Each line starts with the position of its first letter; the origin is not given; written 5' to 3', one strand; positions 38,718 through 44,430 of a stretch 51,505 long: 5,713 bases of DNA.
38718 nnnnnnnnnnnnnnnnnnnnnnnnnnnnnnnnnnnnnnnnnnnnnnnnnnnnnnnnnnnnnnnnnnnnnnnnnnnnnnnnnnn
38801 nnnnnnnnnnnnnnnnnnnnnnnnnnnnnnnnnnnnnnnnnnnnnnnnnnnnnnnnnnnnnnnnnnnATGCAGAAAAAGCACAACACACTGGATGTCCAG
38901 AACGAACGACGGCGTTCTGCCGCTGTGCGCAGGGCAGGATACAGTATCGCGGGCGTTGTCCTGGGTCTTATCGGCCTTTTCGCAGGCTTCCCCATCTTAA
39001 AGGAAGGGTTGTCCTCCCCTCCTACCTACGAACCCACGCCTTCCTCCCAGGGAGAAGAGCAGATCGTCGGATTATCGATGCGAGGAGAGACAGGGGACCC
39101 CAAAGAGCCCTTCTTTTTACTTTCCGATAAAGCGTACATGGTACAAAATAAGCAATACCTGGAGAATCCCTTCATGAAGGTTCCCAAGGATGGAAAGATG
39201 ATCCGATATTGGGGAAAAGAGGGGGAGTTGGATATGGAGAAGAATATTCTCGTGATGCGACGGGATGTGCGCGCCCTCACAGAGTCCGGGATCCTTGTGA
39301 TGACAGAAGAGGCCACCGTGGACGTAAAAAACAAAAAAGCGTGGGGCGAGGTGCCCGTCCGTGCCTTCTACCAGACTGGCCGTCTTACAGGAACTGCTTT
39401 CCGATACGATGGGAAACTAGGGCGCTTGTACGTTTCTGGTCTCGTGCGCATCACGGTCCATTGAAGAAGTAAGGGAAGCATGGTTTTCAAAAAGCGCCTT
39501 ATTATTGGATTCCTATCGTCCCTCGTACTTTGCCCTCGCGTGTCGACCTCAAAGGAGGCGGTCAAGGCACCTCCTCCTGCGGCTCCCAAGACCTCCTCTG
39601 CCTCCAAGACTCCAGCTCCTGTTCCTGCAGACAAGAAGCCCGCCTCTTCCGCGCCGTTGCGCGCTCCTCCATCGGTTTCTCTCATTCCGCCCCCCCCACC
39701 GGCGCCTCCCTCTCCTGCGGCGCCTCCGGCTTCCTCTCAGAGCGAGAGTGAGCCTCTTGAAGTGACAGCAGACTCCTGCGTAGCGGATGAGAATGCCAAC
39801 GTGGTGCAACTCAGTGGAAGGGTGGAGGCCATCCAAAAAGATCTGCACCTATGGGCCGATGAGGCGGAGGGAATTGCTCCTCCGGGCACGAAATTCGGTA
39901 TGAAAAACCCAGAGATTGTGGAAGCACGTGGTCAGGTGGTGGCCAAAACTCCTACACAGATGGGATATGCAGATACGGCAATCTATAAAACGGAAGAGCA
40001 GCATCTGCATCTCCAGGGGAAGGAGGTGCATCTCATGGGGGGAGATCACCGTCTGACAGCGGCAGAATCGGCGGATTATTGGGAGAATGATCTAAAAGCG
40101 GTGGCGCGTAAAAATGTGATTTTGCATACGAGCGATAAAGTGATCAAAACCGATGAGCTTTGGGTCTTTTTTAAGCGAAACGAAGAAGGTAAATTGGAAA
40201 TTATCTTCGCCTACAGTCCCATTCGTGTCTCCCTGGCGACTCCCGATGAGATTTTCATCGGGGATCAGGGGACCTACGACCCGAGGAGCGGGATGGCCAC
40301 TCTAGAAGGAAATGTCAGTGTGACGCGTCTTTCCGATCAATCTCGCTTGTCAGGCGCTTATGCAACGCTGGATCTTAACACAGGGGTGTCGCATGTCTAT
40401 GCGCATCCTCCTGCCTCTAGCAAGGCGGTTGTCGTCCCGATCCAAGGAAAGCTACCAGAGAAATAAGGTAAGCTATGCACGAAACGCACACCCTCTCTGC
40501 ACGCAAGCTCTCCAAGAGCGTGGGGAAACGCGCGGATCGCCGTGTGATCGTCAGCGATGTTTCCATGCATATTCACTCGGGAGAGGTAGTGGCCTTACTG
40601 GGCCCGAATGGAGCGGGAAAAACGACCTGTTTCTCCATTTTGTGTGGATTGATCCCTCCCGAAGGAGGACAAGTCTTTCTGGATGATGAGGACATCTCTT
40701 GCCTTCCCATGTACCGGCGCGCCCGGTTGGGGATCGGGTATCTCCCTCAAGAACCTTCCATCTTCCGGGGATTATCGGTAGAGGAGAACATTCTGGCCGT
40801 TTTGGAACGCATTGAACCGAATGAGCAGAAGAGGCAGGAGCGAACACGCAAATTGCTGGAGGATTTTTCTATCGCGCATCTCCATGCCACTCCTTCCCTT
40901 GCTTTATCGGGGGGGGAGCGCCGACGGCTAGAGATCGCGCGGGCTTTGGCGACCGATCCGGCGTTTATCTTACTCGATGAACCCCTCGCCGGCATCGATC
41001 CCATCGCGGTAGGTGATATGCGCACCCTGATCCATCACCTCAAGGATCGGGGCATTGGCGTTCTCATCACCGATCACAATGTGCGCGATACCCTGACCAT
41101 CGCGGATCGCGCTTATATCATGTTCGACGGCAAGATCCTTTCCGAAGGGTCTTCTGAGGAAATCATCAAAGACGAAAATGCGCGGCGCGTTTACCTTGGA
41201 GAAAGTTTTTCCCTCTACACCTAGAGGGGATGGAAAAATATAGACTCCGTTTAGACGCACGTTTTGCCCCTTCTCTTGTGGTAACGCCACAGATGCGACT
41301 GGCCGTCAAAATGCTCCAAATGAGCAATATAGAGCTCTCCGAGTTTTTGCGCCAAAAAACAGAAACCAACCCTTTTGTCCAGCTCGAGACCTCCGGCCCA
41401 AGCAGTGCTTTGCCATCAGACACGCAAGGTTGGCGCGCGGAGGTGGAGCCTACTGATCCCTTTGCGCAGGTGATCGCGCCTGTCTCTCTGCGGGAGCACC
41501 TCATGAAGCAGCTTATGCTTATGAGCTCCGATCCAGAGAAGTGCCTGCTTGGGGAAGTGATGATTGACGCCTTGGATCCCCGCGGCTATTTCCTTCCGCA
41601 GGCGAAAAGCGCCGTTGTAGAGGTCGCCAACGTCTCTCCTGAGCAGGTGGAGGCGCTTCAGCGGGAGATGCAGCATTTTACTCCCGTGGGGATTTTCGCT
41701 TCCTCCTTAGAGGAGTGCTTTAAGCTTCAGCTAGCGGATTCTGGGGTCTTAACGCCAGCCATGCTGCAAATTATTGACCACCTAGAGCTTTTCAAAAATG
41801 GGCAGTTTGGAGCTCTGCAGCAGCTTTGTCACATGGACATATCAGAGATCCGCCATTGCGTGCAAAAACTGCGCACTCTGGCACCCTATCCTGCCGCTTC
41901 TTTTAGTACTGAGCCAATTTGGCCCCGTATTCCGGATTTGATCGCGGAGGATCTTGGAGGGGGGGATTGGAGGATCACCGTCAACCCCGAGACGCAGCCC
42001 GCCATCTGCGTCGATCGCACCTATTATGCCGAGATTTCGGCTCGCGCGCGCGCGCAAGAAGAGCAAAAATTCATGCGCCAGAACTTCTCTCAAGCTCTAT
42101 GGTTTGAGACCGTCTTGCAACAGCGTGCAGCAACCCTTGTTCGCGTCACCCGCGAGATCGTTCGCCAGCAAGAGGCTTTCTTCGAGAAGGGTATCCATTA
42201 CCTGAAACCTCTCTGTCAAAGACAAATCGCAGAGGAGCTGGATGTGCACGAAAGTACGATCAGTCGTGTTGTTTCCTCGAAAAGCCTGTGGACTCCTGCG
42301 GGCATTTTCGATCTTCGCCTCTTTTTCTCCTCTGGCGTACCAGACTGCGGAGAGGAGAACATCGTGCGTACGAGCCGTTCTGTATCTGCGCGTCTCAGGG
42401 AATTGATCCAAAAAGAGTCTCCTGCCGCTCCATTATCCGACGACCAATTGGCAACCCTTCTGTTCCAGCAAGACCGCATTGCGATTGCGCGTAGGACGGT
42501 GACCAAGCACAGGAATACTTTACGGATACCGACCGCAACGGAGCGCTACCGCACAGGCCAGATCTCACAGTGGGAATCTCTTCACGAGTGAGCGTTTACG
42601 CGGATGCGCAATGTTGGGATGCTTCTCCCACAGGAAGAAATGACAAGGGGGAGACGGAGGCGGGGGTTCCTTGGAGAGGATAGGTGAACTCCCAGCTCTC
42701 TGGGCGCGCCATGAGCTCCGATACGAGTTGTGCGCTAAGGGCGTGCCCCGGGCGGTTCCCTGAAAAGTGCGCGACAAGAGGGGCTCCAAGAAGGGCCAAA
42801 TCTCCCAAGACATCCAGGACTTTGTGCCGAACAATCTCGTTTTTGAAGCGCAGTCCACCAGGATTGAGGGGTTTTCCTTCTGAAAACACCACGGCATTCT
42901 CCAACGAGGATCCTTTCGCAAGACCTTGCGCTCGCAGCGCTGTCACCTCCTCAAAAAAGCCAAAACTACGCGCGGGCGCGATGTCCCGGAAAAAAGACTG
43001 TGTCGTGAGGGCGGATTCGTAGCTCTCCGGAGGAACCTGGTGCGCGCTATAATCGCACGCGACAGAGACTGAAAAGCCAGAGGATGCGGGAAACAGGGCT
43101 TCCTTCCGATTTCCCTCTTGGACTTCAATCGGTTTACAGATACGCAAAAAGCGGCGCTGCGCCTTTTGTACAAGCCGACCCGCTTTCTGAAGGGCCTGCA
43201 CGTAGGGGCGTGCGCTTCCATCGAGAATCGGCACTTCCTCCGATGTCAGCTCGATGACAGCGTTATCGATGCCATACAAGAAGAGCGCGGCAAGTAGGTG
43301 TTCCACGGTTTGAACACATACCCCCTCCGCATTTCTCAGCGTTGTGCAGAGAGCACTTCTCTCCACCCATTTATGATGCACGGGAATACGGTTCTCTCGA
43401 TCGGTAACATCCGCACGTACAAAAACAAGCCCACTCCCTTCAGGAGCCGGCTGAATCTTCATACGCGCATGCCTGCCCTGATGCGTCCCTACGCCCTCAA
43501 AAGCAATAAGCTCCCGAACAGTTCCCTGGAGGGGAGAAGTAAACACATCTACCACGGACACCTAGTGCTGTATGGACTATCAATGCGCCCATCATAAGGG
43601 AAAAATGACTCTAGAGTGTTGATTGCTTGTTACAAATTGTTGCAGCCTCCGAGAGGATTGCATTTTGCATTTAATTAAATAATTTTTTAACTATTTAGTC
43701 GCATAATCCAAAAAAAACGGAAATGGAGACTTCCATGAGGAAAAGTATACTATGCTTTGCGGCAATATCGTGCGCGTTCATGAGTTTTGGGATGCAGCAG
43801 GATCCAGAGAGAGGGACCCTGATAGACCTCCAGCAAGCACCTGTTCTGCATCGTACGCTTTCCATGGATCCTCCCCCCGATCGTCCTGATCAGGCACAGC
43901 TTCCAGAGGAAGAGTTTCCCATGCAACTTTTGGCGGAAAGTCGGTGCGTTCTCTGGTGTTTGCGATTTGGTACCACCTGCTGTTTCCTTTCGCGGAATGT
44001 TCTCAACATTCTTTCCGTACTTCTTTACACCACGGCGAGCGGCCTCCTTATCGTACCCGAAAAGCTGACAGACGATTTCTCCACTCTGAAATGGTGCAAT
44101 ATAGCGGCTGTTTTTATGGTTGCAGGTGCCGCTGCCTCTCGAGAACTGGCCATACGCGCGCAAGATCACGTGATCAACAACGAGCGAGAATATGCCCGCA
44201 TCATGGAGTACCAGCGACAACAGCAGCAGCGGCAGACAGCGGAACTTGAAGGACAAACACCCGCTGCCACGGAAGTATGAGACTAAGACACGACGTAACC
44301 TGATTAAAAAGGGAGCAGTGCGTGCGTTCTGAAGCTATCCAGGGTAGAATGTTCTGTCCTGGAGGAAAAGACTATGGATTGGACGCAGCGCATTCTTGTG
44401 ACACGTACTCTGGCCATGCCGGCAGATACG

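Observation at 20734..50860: Ten otherwise unrelated accessory ORFs share one N-terminal leader ending in a small residue plus Met; it is exactly 26 residues in all five complete LRR genes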

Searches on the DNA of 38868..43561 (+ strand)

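Call 6: search_dna_similar(query=window:38868-43561:+, collection=plasmids, mode=near, max_rows=5)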
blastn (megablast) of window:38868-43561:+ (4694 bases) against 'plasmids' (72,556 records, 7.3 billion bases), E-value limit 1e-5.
No match.

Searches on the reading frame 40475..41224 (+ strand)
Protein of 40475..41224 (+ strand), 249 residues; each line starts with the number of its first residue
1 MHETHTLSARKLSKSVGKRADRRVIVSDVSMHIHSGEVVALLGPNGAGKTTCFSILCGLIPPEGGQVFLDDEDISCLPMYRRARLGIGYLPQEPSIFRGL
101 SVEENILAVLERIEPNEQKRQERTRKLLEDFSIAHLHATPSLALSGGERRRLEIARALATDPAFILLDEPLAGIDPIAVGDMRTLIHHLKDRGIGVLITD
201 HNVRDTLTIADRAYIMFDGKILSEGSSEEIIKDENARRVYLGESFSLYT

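Call 7: find_encoding_contigs(protein=window:40475-41224:+, flank=2000, max_places=4)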
Protein window:40475-41224:+ (249 aa): 1 contig read that carries it; 1 place shown.
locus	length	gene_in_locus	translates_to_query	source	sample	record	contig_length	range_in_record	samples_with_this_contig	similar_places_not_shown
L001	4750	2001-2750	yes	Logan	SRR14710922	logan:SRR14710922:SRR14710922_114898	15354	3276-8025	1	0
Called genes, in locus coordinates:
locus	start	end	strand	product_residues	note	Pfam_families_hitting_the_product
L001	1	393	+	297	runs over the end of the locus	PF00288:GHMP_kinases_N, PF08544:GHMP_kinases_C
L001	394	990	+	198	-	PF06835:LptC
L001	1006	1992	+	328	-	PF03968:LptD_N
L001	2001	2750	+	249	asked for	PF00005:ABC_tran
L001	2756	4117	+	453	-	PF00309:Sigma54_AID, PF04963:Sigma54_CBD, PF04552:Sigma54_DBD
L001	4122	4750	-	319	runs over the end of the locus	PF03331:LpxC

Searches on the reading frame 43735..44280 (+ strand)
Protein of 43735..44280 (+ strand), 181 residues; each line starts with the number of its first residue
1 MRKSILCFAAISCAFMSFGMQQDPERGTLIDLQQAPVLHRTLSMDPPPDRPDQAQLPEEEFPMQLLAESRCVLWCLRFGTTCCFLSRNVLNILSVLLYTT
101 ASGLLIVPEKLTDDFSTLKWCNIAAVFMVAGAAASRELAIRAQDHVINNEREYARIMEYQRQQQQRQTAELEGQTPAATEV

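Call 5: search_protein_families(library=pfam, proteins=[window:43735-44280:+], max_evalue=0.01)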
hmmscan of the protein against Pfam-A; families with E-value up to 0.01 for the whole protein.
window:43735-44280:+ (181 aa): 0 families

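Call 47: search_protein_families(library=ncbifam, proteins=[window:43735-44280:+], max_evalue=0.1)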
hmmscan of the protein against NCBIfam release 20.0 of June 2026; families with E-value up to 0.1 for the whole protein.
window:43735-44280:+ (181 aa): 0 families

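Call 62: search_solved_structures(query=window:43735-44280:+, max_evalue=1)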
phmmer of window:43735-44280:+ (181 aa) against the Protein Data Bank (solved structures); distinct sequences matched with E-value up to 1: 0.

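Call 71: search_protein_families(library=pfam, proteins=[window:43735-44280:+], max_evalue=1)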
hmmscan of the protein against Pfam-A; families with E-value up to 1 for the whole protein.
window:43735-44280:+ (181 aa): 1 family
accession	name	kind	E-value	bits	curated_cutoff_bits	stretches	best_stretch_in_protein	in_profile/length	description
PF20136.4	DUF6526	-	0.06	13.8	23.7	1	95-170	24-97/145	Family of unknown function (DUF6526)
